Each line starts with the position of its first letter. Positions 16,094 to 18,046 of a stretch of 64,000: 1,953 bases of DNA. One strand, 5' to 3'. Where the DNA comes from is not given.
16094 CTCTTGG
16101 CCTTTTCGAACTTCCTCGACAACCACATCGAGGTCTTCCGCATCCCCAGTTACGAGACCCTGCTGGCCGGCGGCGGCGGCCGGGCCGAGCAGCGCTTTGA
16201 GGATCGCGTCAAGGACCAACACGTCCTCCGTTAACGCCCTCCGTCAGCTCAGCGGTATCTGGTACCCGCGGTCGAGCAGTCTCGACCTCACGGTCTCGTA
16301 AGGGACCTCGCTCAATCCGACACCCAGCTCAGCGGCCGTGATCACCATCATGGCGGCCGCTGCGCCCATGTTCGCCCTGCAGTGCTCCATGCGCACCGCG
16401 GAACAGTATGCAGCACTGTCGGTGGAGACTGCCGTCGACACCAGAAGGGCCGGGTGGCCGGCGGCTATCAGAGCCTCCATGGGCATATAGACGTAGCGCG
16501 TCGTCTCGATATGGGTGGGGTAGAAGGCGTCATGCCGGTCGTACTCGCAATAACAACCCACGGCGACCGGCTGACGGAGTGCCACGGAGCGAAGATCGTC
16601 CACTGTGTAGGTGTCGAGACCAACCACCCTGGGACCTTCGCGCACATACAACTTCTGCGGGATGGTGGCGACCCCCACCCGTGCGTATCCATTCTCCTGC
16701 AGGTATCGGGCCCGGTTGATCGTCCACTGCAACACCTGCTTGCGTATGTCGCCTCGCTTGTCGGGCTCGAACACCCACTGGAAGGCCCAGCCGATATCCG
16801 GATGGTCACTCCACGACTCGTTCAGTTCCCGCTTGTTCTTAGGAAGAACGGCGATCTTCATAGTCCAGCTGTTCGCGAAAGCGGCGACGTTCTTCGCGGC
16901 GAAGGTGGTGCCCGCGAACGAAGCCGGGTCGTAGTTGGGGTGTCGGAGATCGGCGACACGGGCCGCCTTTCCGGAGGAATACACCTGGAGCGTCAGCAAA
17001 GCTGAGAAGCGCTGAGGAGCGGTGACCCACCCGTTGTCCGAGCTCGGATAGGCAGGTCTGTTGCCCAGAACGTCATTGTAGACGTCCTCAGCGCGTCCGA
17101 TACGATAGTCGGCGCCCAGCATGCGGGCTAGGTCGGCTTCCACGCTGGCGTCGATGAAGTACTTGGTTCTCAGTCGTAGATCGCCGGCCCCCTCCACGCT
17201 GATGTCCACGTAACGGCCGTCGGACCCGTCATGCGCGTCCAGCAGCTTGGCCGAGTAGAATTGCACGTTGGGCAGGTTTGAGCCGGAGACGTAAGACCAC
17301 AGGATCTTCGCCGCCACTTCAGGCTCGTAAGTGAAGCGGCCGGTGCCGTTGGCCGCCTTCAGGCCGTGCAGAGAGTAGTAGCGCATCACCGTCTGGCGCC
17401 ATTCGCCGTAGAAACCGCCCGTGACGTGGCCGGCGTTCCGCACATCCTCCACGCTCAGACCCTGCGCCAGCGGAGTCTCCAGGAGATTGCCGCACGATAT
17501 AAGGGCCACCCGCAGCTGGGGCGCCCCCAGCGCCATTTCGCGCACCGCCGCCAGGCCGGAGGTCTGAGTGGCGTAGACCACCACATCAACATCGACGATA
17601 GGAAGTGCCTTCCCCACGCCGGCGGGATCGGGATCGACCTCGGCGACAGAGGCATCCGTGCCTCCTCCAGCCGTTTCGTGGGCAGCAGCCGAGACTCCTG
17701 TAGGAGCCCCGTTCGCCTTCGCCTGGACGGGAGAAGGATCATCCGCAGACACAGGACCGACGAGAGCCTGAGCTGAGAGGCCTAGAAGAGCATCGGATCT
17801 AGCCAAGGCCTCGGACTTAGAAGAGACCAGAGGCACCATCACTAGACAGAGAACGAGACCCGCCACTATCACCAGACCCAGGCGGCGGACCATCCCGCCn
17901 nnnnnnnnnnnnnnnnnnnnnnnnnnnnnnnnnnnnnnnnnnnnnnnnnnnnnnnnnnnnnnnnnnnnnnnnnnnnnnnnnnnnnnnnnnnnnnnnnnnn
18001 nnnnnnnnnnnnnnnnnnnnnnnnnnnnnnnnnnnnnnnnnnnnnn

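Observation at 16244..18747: Three-gene redox operon of unknown function: DUF3467 - (Sec)peroxiredoxin - secreted FAD-oxidoreductase-like protein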

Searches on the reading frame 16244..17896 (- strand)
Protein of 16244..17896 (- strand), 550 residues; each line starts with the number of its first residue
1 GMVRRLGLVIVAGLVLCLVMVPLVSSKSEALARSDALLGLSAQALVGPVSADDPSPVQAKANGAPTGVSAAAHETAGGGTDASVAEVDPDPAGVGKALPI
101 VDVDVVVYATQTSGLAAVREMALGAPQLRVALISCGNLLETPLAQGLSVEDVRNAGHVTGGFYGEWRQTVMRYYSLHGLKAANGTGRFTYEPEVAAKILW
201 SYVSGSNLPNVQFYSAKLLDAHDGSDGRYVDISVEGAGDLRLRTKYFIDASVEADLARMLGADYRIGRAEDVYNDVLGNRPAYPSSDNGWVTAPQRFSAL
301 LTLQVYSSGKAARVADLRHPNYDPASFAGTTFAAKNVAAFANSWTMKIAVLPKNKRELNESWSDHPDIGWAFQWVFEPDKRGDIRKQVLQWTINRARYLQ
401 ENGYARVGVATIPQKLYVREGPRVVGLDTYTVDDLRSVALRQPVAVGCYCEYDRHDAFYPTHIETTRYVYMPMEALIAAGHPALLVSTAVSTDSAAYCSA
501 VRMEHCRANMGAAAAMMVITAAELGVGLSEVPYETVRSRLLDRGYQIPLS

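Call 5: search_protein_families(library=pfam, proteins=[window:16244-17896:-], max_evalue=0.01)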
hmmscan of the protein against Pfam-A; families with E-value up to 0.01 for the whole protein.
window:16244-17896:- (550 aa): 1 family
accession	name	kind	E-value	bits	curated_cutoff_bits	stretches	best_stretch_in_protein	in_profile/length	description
PF12831.13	FAD_oxidored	-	3.5e-36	125.8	27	1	104-540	1-416/416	FAD dependent oxidoreductase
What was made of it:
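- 16244..17944 (-): PF12831-like GR2-fold protein (about 566 aa from GTG 17944; alternative starts ATG 17893 and ATG 17962). It has an N-terminal TM anchor, a disordered linker of about 65 aa, and an extracytoplasmic domain with the motif Y-A-T-Q-T-S-G. PF12831 E 3.5e-36 (call 5).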

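Call 11: find_related_loci(query=window:16244-17896:-, collection=genome_contigs, flank=6000)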
Query window:16244-17896:- (550 aa) in genome_contigs; peptide patterns used: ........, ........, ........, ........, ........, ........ (x = any residue, [..] = any of these).
70 stretches matched a pattern; 3 encode a relative of the query (tblastn E <= 1e-3); 3 distinct loci.
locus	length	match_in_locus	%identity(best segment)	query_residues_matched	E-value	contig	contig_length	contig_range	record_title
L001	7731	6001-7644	88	1-550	0e+0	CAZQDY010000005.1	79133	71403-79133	MAG TPA_asm: uncultured Gaiellales bacterium isolate binchicken_co43_331 genome assembly, contig: NODE_329_length_79133_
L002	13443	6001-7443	68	75-547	0e+0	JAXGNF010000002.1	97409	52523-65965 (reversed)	MAG: Thermoleophilia bacterium isolate AnMBR.bin25 bin25_2, whole genome shotgun sequence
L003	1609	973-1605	55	8-232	8e-62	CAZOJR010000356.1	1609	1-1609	MAG TPA_asm: uncultured Gaiellales bacterium isolate SRP192927_co3_744 genome assembly, contig: NODE_253238_length_1609_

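Call 17: search_protein_families(library=ncbifam, proteins=[window:16244-17896:-], max_evalue=0.01)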
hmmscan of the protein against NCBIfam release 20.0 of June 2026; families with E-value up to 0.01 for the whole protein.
window:16244-17896:- (550 aa): 0 families

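Call 18: find_homologous_proteins(query=window:16244-17896:-)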
Query window:16244-17896:- (550 aa): 160 proteins with E <= 0.001 among 8000 candidates; the best 120 are listed.
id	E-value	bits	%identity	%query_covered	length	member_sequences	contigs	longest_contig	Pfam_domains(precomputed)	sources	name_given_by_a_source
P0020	0.0e+0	1098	89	100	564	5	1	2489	PF12831.14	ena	-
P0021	0.0e+0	1095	88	100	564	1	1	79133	PF12831.14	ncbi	-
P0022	0.0e+0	1094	88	100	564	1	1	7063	PF12831.14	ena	-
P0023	0.0e+0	1094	90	100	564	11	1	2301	PF12831.14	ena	-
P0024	0.0e+0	1047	86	100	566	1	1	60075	PF12831.14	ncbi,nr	ncbi:MAG: FAD-dependent oxidoreductase [Thermoleophilia bacterium]|nr:FAD-dependent oxidoreductase [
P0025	3.6e-281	951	78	99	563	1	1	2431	PF12831.14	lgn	-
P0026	6.7e-271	918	76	97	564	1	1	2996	PF12831.14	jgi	jgi:hypothetical protein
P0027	1.4e-263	893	84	81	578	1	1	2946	PF12831.14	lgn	-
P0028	7.7e-242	822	69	100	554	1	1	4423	PF12831.14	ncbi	-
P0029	2.2e-236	804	67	99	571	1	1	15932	PF12831.14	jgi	jgi:hypothetical protein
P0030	1.5e-235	801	78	80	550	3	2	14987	PF12831.14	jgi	jgi:hypothetical protein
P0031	1.0e-234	798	66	99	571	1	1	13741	PF12831.14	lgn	-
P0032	1.2e-233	795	66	99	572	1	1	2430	PF12831.14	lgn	-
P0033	6.1e-233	792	67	99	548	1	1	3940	PF12831.14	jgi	jgi:hypothetical protein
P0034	1.3e-232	791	76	84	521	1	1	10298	PF12831.14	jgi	jgi:hypothetical protein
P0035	7.5e-230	782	74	84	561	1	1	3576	PF12831.14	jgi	jgi:hypothetical protein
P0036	2.0e-229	781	76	82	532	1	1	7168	PF12831.14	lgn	-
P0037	1.6e-228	778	69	90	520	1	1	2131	PF12831.14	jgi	jgi:hypothetical protein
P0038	8.8e-228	775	74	86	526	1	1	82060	PF12831.14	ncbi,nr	ncbi:MAG: hypothetical protein A2133_04395 [Actinobacteria bacterium RBG_16_64_13]|nr:MAG: hypotheti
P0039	1.2e-226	771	77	81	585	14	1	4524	PF12831.14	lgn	-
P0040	4.7e-226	770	67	97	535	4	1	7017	PF12831.14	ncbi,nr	ncbi:MAG: FAD-dependent oxidoreductase [Thermoleophilia bacterium]|nr:FAD-dependent oxidoreductase [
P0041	6.0e-226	769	72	88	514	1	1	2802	PF12831.14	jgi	jgi:hypothetical protein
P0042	1.2e-225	768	75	80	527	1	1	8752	PF12831.14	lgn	-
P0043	3.6e-224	763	74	80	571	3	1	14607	PF12831.14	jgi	-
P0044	8.2e-223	759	73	83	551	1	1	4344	PF12831.14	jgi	jgi:hypothetical protein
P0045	2.3e-221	754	72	80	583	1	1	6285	PF12831.14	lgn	-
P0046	1.0e-220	752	73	80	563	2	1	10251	PF12831.14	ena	-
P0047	8.7e-220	749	65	95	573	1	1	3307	PF12831.14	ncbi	-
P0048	3.4e-219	747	73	80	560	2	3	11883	PF12831.14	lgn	-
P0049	5.1e-219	746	64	99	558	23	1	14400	PF12831.14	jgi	-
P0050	7.1e-219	746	72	83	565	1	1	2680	PF12831.14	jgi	jgi:hypothetical protein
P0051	1.5e-218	745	72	85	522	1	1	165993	PF12831.14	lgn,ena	-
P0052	2.1e-218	744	64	99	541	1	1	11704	PF12831.14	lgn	-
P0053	5.0e-218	743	72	80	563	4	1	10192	PF12831.14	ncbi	-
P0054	4.8e-217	740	62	99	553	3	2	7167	PF12831.14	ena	-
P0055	3.5e-215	734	62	99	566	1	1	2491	PF12831.14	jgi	jgi:hypothetical protein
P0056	3.4e-212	724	71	80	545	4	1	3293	PF12831.14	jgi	jgi:hypothetical protein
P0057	5.8e-212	723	70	83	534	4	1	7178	PF12831.14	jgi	-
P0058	6.6e-212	723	68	86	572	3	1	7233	PF12831.14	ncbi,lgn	-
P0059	6.5e-211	720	70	80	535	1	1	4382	PF12831.14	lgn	-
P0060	2.9e-210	717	70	81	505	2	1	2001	PF12831.14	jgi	jgi:hypothetical protein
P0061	4.0e-210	717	70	81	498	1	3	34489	PF12831.14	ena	-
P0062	2.4e-209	714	69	81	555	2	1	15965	PF12831.14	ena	-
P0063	2.0e-208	711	70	80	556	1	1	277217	PF12831.14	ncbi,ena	-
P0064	8.6e-208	709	68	80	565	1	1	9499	PF12831.14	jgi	jgi:hypothetical protein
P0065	1.7e-206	705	70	82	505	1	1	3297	PF12831.14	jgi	jgi:hypothetical protein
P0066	1.7e-206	705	67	86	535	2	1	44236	PF12831.14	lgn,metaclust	metaclust:\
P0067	5.9e-206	703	69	81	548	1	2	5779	PF12831.14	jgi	jgi:hypothetical protein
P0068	1.1e-204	699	69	82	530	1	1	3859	PF12831.14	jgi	jgi:hypothetical protein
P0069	3.0e-204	698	69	80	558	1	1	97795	PF12831.14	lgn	-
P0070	7.9e-201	686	67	83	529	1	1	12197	PF12831.14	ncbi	ncbi:MAG: FAD-dependent oxidoreductase [bacterium]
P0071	8.9e-201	686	71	78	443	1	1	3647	PF12831.14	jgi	jgi:hypothetical protein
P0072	9.1e-201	686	67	83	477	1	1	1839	PF12831.14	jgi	-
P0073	4.6e-200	684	67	82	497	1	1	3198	PF12831.14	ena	-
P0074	3.9e-199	681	66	82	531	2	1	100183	PF12831.14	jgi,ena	-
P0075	3.9e-199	681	67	82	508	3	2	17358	PF12831.14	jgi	-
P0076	4.1e-199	681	67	82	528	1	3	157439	PF12831.14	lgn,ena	-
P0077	4.3e-197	674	67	81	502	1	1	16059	PF12831.14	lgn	-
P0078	4.9e-197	674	67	81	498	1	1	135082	PF12831.14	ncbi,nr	ncbi:MAG: FAD-dependent oxidoreductase [Thermoleophilia bacterium]|nr:FAD-dependent oxidoreductase [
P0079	6.0e-196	670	65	80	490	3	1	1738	PF12831.14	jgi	jgi:hypothetical protein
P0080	9.1e-196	670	63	87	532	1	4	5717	PF12831.14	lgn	-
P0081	1.5e-195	669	64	83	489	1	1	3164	PF12831.14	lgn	-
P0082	1.8e-195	669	66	81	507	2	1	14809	PF12831.14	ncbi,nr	ncbi:MAG: FAD-dependent oxidoreductase [Actinobacteria bacterium]|nr:FAD-dependent oxidoreductase [A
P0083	6.6e-195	667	68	80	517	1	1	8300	PF12831.14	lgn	-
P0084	4.1e-192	658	64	83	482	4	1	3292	PF12831.14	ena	-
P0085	1.3e-191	656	64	80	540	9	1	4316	PF12831.14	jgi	jgi:hypothetical protein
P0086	1.5e-191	656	66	81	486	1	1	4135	PF12831.14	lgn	-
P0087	2.0e-191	655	64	83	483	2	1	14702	PF12831.14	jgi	jgi:hypothetical protein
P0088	5.2e-191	654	65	82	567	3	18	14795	PF12831.14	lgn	-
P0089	5.5e-190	651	63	80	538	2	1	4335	PF12831.14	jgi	-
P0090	2.1e-189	649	59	94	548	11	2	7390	PF12831.14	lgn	-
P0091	1.4e-188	646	63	80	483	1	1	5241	PF12831.14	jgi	jgi:hypothetical protein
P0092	1.6e-186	639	65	80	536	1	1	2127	PF12831.14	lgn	-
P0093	1.9e-186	639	59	92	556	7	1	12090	PF12831.14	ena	-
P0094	5.5e-185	634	73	71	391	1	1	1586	PF12831.14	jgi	jgi:hypothetical protein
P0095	1.8e-184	632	65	79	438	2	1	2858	PF12831.14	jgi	jgi:hypothetical protein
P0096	8.0e-184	630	62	83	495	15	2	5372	PF12831.14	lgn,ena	-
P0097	8.9e-184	630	62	83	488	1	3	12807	PF12831.14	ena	-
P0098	1.1e-183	630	64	81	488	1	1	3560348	PF12831.14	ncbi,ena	-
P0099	5.2e-183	627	63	81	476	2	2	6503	PF12831.14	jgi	jgi:hypothetical protein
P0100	9.3e-183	627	59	90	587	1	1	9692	PF12831.14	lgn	-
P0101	3.5e-182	625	60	83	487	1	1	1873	PF12831.14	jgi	jgi:hypothetical protein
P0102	8.1e-182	624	62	81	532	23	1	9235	PF12831.14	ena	-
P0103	1.8e-181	622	60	83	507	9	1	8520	PF12831.14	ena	-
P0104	1.6e-180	619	61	82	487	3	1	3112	PF12831.14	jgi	-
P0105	2.2e-179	616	62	82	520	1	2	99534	PF12831.14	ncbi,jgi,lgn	ncbi:MAG: FAD-dependent oxidoreductase [Thermoleophilia bacterium]|jgi:hypothetical protein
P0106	2.1e-178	612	60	83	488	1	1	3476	PF12831.14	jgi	jgi:hypothetical protein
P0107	3.5e-177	608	61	82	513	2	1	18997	PF12831.14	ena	-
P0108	3.9e-176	605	58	83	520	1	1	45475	PF12831.14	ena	-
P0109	2.0e-173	596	58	86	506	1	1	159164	PF12831.14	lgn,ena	-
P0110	5.0e-172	591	61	81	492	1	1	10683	PF12831.14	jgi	jgi:hypothetical protein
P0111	2.0e-169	583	60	81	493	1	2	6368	PF12831.14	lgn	-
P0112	1.8e-168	579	66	73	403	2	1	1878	PF12831.14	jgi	jgi:hypothetical protein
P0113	5.6e-168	578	60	81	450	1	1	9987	PF12831.14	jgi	jgi:hypothetical protein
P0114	3.2e-166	572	59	81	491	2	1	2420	PF12831.14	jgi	jgi:hypothetical protein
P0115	3.4e-164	565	63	73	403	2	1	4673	PF12831.14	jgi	jgi:hypothetical protein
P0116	7.2e-160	551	56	81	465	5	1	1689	PF12831.14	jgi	-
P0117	1.2e-159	550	76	57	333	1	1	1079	PF12831.14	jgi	jgi:hypothetical protein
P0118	1.4e-159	550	56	81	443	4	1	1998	PF12831.14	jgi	jgi:hypothetical protein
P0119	5.3e-154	532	52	88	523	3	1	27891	PF12831.14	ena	-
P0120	1.1e-150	521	53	80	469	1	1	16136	PF12831.14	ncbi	-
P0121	1.6e-148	514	54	82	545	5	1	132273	PF12831.14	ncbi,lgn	ncbi:MAG: FAD-dependent oxidoreductase [Thermoleophilia bacterium]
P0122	2.1e-148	513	52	88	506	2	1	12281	PF12831.14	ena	-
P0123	1.8e-142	494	65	61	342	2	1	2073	PF12831.14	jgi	jgi:hypothetical protein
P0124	1.6e-139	484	51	89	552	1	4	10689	PF12831.14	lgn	-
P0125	1.0e-138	481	53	81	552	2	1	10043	PF12831.14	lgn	-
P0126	2.7e-138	480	52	81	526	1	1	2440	PF12831.14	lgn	-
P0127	1.4e-136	474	47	96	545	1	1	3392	PF12831.14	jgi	jgi:hypothetical protein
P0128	1.9e-135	471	52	82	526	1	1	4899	PF12831.14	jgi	jgi:hypothetical protein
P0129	1.7e-133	464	50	82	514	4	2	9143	PF12831.14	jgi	jgi:hypothetical protein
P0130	1.8e-133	464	49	87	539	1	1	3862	PF12831.14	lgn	-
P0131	1.3e-132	461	51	82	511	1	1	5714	PF12831.14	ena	-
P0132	1.3e-130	455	51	81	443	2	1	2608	PF12831.14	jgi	jgi:hypothetical protein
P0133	2.2e-129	450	53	70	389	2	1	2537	PF12831.14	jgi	jgi:hypothetical protein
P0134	2.6e-128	447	49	81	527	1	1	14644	PF12831.14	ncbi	-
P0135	3.5e-128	447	48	83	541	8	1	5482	PF12831.14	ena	-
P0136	4.6e-127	443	50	81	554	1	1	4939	PF12831.14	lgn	-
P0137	3.6e-126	440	50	81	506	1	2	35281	PF12831.14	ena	-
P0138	9.2e-125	435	49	81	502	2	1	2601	PF12831.14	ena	-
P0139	3.3e-123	430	50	81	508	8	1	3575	PF12831.14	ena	-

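Call 20: find_encoding_contigs(protein=P0098, flank=6000, max_places=1)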
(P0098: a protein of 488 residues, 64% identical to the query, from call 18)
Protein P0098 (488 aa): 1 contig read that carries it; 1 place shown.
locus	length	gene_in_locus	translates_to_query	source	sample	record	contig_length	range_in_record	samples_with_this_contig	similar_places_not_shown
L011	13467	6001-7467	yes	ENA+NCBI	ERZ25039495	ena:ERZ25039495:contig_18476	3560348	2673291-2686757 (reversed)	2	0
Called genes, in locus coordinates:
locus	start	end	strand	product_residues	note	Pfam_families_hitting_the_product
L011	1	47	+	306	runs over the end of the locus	PF02729:OTCace_N, PF00185:OTCace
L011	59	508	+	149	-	-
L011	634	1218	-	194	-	PF00149:Metallophos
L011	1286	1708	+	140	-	PF02566:OsmC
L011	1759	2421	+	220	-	PF01863:YgjP-like, PF08325:WLM (weak)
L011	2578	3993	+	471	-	PF01979:Amidohydro_1, PF07969:Amidohydro_3 (faint), PF12890:DHOase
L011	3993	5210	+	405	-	PF00988:CPSase_sm_chain, PF00117:GATase, PF07722:Peptidase_C26 (weak)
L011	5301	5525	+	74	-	PF11950:DUF3467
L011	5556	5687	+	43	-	PF00578:AhpC-TSA (weak)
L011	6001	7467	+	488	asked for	PF12831:FAD_oxidored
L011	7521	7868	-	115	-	PF00903:Glyoxalase, PF18029:Glyoxalase_6 (weak)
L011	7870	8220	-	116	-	PF00903:Glyoxalase, PF18029:Glyoxalase_6 (weak)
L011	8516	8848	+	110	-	PF18917:LiaI-LiaF-like_TM1 (faint), PF22570:LiaF-TM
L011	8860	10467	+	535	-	PF00324:AA_permease, PF13520:AA_permease_2, PF00324:AA_permease (weak)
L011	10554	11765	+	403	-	PF03435:Sacchrp_dh_NADP, PF16653:Sacchrp_dh_C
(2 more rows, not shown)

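Call 21: find_encoding_contigs(protein=P0109, flank=6000, max_places=1)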
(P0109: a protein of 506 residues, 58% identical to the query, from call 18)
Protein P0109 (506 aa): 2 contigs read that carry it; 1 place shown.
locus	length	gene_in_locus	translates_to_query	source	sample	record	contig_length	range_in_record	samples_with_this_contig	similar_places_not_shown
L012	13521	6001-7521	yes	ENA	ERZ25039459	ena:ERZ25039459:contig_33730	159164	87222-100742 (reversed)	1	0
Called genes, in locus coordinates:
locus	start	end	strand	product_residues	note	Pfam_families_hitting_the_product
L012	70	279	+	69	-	-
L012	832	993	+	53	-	PF00185:OTCace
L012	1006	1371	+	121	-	-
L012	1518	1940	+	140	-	PF02566:OsmC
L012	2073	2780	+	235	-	PF01863:YgjP-like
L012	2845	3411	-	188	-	-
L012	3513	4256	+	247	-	PF07969:Amidohydro_3, PF01979:Amidohydro_1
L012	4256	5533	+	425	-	PF00988:CPSase_sm_chain, PF00117:GATase, PF07722:Peptidase_C26 (faint)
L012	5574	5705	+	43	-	-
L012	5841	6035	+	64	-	-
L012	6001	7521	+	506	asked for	PF12831:FAD_oxidored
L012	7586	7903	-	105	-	PF00903:Glyoxalase (weak), PF18029:Glyoxalase_6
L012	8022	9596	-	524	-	PF23414:Beta-prop_EML_2 (faint), PF25174:Beta-prop_THOC3 (faint), PF10282:Lactonase (faint), PF23381:Beta-prop_IFT122_1st (weak), PF26549:Tricorn_N (faint), PF21783:YNCE, PF08450:SGL (weak)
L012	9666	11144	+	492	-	PF00875:DNA_photolyase, PF03441:FAD_binding_7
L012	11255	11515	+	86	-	-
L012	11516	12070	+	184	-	PF01661:Macro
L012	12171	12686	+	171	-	PF14512:TM1586_NiRdase (faint), PF00881:Nitroreductase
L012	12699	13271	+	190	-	PF01613:Flavin_Reduct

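Call 22: find_encoding_contigs(protein=P0121, flank=6000, max_places=1)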
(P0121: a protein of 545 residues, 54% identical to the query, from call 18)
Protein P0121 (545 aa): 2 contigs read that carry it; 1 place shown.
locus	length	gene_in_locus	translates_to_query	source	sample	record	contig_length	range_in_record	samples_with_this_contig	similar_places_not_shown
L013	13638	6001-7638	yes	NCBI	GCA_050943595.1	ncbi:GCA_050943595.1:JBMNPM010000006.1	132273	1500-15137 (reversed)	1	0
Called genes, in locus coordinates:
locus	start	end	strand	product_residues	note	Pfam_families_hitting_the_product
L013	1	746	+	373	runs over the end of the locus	PF13623:SurA_N_2, PF13624:SurA_N_3, PF13145:Rotamase_2, PF13616:Rotamase_3, PF00639:Rotamase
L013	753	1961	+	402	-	PF01503:PRA-PH (faint), PF03819:MazG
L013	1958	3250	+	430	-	PF03952:Enolase_N, PF00113:Enolase_C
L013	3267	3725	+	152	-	PF04977:DivIC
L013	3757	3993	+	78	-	-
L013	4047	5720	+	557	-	PF04417:DUF501, PF02541:Ppx-GppA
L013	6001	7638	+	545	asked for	PF12831:FAD_oxidored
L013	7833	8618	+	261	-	PF13483:Lactamase_B_3, PF12706:Lactamase_B_2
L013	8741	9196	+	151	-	PF04304:DUF454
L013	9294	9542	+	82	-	-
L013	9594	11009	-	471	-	PF13458:Peripla_BP_6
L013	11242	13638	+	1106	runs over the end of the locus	PF01590:GAF (faint), PF16927:HisKA_7TM, PF00989:PAS, PF08448:PAS_4 (weak), PF13188:PAS_8 (weak), PF13426:PAS_9, PF00990:GGDEF, PF00563:EAL, +1 more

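Call 23: find_encoding_contigs(protein=P0137, flank=6000, max_places=1)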
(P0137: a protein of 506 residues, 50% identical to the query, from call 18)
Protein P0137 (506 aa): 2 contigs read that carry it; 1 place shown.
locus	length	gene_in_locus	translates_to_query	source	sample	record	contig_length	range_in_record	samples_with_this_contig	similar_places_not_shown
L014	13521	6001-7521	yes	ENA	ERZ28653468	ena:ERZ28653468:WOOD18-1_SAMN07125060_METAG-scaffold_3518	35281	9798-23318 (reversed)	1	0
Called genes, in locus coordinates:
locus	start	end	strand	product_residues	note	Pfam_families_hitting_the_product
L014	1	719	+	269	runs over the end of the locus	PF02525:Flavodoxin_2, PF03358:FMN_red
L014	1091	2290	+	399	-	PF07690:MFS_1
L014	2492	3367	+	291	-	PF05653:Mg_trans_NIPA (weak), PF00892:EamA (weak)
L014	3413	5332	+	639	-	PF00149:Metallophos (weak)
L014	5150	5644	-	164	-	-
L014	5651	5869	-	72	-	-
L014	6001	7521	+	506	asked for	PF12831:FAD_oxidored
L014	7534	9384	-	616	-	PF12229:PG_binding_4, PF04294:VanW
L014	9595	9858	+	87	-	-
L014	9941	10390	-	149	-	PF02082:Rrf2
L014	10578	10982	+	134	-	PF02082:Rrf2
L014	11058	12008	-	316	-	PF00291:PALP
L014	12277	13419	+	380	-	PF01053:Cys_Met_Meta_PP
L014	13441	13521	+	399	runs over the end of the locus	PF00266:Aminotran_5, PF01212:Beta_elim_lyase, PF01041:DegT_DnrJ_EryC1 (weak)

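Call 27: search_solved_structures(query=A1, max_evalue=1)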
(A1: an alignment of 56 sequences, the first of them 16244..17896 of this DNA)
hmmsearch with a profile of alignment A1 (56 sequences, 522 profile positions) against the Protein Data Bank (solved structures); distinct sequences matched with E-value up to 1: 6.
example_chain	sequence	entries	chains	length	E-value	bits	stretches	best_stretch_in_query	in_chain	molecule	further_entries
4y4l_A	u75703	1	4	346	0.022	16.3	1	55-107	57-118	Thiamine thiazole synthase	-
3fpz_A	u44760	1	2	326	0.031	15.8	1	59-107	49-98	Thiazole biosynthetic enzyme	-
1rp0_A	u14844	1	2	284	0.095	14.2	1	60-106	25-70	Thiazole biosynthetic enzyme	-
4d6x_A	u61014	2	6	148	0.27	12.7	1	56-115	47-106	BACTERIAL REGULATORY, FIS FAMILY PROTEIN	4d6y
6tk9_A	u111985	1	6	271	0.69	11.4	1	369-410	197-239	Purine nucleoside phosphorylase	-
3jsk_A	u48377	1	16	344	0.99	10.9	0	65-108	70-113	CyPBP37 protein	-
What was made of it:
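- Closest known: PF12831 'FAD dependent oxidoreductase' / GR2 two-domain flavoprotein fold. Different: No close solved structure exists: the best PDB HMM hit is E 0.02, over the N-terminal part only (call 27).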
